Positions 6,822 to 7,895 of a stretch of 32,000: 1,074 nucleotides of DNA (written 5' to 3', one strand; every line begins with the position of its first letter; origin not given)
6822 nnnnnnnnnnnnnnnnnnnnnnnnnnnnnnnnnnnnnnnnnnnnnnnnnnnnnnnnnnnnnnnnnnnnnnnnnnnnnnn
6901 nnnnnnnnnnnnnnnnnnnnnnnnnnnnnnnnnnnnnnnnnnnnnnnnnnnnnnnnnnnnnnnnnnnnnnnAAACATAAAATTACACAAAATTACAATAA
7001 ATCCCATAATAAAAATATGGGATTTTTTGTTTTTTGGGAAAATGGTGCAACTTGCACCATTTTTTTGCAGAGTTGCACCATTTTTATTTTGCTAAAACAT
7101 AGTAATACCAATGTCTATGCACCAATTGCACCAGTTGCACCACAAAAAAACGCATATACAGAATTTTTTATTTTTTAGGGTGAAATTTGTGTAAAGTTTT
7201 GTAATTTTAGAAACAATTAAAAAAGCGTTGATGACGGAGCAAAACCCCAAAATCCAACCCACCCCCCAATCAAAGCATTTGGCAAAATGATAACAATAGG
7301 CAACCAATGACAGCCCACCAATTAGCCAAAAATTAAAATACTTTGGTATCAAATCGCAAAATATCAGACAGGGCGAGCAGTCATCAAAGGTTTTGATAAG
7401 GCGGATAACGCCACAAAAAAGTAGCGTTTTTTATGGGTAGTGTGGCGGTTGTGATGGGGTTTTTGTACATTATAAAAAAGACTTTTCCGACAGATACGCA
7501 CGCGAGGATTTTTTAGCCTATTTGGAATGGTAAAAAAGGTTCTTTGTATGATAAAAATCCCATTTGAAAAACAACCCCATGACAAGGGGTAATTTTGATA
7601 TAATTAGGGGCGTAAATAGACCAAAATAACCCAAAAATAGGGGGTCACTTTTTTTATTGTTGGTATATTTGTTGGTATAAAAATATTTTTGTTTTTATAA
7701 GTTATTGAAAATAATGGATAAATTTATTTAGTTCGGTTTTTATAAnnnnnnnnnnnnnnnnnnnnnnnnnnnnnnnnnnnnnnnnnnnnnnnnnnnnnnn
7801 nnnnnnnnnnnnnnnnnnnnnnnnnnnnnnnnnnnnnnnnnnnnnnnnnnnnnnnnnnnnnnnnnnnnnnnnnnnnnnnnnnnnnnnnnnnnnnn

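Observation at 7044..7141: Second iteron cluster in inverted orientation: a split ori/crr-like arrangement around the replication module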

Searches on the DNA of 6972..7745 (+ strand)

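Call 76: search_dna_similar(query=window:6972-7745:+, collection=phages, mode=distant, max_evalue=0.01)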
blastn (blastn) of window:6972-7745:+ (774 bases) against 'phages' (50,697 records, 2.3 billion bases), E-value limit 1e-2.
Records with a match: 1; places in all: 1; records where one place covers at least 80% of the query: 0.
Best place of each record, by identity: 60-80% 1.
By first word of the organism name: Bacteriophage 1.
By host as written in the record: - 1.
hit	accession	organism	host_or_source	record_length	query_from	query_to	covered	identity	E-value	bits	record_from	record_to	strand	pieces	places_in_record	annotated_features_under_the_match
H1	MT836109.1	Bacteriophage sp.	human fecal samples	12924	674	774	13%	73.1%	5e-3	49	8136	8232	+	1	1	record has no annotation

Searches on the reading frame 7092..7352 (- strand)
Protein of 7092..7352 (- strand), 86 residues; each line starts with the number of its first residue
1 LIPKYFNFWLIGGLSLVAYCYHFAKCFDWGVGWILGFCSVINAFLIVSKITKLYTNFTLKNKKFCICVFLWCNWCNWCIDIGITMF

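Call 7: search_protein_families(library=pfam, proteins=[window:7092-7352:-], max_evalue=0.01)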
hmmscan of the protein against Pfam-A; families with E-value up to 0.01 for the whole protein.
window:7092-7352:- (86 aa): 0 families

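Call 35: search_protein_families(library=phrogs, proteins=[window:7092-7352:-], max_evalue=0.01)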
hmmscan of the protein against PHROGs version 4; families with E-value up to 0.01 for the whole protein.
window:7092-7352:- (86 aa): 0 families
